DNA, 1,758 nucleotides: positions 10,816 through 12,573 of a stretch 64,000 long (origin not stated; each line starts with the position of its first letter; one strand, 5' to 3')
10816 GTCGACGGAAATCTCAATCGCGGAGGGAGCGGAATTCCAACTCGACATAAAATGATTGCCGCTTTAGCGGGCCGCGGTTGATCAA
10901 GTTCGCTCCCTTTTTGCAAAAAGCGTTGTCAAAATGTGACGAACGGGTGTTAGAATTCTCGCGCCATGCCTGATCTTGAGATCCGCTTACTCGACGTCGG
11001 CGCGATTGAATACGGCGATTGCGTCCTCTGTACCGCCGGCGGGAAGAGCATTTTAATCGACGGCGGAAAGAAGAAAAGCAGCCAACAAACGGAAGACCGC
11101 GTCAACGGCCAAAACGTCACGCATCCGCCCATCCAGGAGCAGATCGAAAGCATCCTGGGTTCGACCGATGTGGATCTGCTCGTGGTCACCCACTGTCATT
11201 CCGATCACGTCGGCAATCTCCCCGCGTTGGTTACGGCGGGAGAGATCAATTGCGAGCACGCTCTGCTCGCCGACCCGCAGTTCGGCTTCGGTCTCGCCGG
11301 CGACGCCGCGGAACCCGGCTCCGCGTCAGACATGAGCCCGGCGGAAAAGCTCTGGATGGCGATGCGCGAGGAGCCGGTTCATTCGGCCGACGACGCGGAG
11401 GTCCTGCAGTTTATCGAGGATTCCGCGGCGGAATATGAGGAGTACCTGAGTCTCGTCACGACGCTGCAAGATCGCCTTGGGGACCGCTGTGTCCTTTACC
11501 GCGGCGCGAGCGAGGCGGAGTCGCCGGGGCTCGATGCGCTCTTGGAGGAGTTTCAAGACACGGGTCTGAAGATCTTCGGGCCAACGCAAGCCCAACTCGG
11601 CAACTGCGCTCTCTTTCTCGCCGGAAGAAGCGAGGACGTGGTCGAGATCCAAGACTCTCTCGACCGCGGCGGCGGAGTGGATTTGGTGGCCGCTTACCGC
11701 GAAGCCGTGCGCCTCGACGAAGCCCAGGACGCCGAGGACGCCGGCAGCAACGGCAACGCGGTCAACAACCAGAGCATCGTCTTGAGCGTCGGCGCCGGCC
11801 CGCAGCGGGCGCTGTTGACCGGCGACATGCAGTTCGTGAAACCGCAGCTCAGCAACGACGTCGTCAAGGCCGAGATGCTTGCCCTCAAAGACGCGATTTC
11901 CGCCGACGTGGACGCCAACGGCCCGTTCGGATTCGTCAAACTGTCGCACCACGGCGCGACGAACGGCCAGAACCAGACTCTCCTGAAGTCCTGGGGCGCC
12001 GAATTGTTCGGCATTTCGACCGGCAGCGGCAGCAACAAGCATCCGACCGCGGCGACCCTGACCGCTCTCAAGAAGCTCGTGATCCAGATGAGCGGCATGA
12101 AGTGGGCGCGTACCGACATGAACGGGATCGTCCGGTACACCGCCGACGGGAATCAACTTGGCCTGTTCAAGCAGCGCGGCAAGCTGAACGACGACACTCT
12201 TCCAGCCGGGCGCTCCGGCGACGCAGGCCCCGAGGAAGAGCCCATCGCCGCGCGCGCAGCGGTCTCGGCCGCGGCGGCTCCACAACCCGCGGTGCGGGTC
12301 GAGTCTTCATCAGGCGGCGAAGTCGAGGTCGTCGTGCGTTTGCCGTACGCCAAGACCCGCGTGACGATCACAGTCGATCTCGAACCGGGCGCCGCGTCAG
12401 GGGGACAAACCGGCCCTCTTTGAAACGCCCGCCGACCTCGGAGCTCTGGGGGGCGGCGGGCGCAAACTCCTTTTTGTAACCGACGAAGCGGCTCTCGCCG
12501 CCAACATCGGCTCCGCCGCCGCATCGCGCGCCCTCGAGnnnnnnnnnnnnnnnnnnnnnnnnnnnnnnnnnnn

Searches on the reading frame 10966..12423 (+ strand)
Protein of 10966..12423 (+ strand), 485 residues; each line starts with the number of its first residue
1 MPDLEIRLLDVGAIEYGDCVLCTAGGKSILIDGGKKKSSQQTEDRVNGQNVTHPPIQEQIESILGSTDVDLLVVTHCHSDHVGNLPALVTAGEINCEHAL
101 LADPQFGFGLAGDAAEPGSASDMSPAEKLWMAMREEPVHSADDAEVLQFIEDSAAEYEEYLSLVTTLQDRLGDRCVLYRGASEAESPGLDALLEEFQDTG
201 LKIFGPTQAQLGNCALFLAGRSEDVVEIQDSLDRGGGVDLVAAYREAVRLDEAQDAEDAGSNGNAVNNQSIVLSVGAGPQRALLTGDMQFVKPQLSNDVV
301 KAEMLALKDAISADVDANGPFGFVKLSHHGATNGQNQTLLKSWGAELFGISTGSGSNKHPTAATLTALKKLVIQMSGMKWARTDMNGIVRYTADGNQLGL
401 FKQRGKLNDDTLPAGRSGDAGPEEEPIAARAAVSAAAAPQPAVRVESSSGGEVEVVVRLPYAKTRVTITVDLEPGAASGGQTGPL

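Call 57: search_protein_families(library=pfam, proteins=[window:10966-12423:+], max_evalue=0.00001)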
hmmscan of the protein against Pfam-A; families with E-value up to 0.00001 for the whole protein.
window:10966-12423:+ (485 aa): 1 family
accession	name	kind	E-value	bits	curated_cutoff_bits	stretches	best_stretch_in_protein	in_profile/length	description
PF00753.33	Lactamase_B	-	2.6e-09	37.7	22.7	0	18-93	7-68/196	Metallo-beta-lactamase superfamily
